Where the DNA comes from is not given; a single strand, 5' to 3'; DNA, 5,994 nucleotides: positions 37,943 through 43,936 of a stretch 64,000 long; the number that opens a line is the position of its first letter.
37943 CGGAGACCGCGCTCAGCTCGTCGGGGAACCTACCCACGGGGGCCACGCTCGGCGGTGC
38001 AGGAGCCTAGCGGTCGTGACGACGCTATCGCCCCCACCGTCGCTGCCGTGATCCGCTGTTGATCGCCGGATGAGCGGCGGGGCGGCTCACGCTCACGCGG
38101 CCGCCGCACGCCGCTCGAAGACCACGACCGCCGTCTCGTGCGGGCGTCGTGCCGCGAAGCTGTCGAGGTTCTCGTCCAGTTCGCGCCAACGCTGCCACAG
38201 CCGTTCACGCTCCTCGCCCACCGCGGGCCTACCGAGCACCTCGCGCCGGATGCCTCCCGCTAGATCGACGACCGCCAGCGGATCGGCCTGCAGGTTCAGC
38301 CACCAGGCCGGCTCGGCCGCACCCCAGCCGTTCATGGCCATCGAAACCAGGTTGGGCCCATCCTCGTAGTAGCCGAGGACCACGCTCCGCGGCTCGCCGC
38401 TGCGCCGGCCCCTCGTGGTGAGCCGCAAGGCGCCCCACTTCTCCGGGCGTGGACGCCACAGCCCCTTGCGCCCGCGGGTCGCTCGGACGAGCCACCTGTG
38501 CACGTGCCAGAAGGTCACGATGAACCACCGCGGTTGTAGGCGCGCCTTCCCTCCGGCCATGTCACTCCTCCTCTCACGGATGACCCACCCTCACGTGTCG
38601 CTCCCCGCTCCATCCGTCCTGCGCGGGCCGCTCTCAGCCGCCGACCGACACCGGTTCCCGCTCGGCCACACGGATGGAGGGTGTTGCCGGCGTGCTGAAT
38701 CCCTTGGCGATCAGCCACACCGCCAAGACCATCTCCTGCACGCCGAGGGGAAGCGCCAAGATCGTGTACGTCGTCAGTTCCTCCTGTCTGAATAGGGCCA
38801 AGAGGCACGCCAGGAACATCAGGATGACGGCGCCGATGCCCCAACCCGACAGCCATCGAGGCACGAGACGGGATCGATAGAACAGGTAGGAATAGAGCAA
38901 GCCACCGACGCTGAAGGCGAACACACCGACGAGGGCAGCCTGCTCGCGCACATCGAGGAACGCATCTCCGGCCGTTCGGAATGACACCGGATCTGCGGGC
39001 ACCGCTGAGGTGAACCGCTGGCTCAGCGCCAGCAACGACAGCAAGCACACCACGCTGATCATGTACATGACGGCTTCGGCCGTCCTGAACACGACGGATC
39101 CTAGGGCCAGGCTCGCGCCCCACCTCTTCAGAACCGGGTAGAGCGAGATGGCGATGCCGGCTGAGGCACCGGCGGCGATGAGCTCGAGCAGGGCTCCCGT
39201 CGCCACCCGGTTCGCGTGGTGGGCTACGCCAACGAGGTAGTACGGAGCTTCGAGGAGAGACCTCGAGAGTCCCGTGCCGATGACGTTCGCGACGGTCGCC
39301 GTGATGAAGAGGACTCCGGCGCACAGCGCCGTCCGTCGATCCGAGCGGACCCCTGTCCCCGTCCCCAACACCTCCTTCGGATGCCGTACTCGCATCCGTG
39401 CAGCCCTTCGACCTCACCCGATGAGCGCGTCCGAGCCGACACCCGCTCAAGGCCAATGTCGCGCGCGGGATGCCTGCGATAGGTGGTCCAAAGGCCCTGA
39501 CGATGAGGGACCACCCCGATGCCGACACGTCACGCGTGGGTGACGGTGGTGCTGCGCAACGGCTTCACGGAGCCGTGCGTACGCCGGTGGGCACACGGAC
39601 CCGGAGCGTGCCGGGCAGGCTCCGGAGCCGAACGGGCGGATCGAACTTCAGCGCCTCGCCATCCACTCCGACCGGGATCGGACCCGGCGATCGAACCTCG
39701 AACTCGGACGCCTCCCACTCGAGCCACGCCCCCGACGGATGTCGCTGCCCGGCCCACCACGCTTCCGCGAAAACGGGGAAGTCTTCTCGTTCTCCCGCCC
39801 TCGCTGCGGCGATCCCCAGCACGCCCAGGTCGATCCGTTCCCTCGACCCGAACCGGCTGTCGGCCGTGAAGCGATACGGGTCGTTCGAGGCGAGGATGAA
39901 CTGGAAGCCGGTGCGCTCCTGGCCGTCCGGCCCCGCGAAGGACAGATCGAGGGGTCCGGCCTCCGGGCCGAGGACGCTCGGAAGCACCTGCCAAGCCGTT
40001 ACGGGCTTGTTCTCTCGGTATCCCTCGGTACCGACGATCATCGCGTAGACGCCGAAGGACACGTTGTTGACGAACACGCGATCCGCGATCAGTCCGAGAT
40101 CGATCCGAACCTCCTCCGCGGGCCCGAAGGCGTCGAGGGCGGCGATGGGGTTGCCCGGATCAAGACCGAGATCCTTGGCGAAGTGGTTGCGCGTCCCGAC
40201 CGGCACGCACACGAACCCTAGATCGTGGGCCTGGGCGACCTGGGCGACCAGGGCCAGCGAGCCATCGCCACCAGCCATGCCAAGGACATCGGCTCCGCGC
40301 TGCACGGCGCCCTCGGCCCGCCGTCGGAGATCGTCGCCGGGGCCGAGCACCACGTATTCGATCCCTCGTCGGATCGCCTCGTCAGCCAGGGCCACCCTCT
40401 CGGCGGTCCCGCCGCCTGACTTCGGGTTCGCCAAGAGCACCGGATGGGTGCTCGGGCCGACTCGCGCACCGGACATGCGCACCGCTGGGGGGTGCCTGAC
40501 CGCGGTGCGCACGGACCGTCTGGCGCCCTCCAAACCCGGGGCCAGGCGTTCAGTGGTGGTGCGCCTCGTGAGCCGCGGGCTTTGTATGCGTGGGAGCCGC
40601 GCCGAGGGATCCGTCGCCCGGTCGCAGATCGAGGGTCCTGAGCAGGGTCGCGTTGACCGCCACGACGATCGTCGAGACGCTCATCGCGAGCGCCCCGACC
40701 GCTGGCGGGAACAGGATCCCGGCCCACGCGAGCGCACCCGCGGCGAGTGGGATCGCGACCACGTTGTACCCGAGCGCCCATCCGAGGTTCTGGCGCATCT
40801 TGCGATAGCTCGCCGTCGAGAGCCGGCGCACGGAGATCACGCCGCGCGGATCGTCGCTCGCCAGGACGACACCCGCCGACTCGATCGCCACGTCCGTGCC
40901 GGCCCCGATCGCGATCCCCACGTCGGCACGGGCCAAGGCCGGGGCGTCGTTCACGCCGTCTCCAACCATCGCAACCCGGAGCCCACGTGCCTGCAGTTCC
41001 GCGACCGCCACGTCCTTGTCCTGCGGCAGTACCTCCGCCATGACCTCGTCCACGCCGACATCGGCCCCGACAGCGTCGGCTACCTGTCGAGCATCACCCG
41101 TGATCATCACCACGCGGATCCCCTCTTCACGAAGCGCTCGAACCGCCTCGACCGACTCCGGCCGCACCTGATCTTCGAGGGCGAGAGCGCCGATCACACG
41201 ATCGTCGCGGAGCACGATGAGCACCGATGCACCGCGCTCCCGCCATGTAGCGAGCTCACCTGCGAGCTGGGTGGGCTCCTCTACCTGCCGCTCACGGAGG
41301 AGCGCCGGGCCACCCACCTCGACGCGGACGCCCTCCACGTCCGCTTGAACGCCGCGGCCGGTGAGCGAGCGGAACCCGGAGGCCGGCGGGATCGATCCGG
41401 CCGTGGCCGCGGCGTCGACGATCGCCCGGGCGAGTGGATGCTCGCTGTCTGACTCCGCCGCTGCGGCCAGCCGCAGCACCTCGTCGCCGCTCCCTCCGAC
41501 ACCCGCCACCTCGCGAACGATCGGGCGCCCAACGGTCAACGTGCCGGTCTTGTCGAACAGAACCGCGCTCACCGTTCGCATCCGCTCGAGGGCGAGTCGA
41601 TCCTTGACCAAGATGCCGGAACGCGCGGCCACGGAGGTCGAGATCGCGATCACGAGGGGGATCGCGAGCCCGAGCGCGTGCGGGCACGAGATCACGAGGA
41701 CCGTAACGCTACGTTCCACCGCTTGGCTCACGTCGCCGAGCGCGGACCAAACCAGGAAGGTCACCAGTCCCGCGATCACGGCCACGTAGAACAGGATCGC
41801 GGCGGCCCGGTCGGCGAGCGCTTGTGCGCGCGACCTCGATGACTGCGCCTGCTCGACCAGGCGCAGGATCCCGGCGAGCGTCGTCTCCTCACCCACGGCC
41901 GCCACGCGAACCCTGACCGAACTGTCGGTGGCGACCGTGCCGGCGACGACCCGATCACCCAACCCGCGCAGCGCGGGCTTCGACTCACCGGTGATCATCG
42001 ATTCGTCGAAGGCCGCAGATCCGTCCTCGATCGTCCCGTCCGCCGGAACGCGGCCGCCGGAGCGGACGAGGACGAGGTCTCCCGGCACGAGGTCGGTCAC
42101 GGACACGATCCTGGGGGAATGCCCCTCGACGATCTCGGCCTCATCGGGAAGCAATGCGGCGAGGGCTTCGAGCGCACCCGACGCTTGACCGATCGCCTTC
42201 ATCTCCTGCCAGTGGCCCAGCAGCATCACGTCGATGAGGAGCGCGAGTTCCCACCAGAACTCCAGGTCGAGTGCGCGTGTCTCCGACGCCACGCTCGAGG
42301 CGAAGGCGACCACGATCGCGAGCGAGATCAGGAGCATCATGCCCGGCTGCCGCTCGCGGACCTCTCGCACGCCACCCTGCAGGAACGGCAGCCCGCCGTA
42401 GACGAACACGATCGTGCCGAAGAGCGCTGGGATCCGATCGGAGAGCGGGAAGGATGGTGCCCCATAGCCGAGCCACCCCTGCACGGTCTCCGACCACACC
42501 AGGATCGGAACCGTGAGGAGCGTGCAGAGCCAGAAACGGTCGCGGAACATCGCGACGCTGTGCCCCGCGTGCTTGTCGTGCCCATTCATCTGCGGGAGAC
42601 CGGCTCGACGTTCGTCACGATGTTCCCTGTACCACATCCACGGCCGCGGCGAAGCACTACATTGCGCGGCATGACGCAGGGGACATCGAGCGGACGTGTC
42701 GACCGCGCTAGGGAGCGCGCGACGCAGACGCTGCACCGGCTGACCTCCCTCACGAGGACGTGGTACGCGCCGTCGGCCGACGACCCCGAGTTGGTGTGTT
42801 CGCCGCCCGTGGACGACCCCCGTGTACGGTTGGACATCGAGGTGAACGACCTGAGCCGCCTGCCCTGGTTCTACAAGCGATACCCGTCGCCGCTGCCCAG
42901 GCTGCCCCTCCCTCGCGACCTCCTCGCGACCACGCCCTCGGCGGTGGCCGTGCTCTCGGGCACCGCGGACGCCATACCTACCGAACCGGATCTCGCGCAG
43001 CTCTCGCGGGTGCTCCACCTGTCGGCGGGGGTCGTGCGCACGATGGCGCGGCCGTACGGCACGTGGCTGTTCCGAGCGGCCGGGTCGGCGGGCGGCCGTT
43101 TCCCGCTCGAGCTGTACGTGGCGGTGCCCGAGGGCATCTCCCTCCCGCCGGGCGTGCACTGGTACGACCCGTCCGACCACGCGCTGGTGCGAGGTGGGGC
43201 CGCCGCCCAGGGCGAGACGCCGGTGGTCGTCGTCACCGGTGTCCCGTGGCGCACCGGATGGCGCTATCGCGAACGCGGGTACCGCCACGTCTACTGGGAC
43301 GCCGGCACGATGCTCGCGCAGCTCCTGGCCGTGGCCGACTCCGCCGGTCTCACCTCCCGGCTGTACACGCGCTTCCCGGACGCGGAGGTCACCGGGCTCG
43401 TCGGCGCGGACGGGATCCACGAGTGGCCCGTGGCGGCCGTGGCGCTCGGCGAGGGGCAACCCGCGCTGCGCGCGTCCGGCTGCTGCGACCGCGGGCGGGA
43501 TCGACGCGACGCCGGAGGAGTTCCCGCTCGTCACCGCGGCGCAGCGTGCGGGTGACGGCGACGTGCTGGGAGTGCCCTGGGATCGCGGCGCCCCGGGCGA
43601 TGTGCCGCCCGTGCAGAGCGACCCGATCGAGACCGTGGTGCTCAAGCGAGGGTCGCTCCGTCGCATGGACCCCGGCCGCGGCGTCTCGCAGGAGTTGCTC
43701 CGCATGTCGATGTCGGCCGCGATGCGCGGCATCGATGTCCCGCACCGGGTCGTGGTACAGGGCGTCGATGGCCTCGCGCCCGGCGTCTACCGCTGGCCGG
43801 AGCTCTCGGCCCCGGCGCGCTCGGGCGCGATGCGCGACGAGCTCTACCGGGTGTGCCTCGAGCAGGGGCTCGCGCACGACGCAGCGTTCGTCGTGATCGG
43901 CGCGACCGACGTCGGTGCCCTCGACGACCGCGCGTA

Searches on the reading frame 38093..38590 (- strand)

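Call 10: search_protein_families(library=pfam, proteins=[window:38093-38590:-], max_evalue=0.001)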
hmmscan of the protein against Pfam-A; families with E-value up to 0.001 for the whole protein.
window:38093-38590:- (165 aa): 1 family
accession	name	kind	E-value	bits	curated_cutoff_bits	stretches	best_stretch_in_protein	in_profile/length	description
PF04075.20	F420H2_quin_red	-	3.3e-16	60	22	1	34-159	8-129/130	F420H(2)-dependent quinone reductase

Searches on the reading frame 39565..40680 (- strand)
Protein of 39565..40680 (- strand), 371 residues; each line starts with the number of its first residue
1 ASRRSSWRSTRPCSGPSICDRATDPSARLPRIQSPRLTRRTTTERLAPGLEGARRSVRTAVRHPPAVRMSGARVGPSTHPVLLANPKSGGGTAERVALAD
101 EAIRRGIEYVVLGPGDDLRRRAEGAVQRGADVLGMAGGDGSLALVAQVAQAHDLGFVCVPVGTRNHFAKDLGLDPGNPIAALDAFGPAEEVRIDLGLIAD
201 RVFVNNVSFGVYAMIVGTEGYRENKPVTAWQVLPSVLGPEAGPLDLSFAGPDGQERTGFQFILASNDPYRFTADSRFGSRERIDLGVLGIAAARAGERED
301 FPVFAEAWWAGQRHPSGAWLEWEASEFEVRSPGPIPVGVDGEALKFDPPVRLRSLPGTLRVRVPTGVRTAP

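Call 10: search_protein_families(library=pfam, proteins=[window:39565-40680:-], max_evalue=0.001)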
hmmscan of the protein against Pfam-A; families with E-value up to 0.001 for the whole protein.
window:39565-40680:- (371 aa): 1 family
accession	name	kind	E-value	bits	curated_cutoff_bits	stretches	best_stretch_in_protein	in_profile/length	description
PF00781.29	DAGK_cat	-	4.1e-15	55.9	23.6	1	81-196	3-123/125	Diacylglycerol kinase catalytic domain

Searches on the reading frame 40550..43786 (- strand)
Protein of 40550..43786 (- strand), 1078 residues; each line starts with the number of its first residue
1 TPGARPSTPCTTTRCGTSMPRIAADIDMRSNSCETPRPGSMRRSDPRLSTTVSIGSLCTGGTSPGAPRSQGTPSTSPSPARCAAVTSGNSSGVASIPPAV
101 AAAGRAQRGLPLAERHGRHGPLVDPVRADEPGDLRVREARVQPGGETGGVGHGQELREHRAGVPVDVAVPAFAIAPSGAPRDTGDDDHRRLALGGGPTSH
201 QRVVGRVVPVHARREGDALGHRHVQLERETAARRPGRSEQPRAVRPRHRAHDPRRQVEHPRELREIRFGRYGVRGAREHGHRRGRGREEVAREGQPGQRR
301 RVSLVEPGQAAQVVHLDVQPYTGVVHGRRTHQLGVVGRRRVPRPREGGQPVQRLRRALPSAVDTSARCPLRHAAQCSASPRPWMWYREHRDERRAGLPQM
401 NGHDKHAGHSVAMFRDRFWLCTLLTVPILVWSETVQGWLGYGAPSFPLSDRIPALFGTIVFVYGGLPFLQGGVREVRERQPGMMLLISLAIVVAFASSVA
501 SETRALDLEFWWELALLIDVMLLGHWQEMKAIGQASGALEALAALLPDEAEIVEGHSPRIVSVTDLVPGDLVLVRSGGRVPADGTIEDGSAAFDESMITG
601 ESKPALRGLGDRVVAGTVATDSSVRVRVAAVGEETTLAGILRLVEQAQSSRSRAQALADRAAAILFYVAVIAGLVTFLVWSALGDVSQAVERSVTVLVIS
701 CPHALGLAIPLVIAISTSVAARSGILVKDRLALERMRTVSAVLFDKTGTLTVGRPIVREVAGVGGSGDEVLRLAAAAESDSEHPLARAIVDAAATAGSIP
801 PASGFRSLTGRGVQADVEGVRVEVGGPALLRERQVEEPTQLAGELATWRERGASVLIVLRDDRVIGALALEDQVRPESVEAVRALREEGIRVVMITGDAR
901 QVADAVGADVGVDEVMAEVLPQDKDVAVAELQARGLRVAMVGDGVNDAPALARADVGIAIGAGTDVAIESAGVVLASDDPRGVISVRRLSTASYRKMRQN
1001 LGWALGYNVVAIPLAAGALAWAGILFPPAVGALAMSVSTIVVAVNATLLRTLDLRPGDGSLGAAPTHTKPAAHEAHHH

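Call 10: search_protein_families(library=pfam, proteins=[window:40550-43786:-], max_evalue=0.001)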
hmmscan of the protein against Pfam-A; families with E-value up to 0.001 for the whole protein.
window:40550-43786:- (1078 aa): 4 families
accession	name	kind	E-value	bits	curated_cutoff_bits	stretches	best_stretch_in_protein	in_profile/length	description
PF00122.25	E1-E2_ATPase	-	2.8e-46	157.8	28.1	1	545-722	2-180/181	E1-E2 ATPase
PF00702.32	Hydrolase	-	2e-35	123.4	26.4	1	740-955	2-191/191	haloacid dehalogenase-like hydrolase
PF12710.13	HAD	-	2.4e-08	35.1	27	1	871-951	83-188/189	haloacid dehalogenase-like hydrolase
PF08282.18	Hydrolase_3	-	1.2e-05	25.6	20.9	0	932-984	200-252/255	haloacid dehalogenase-like hydrolase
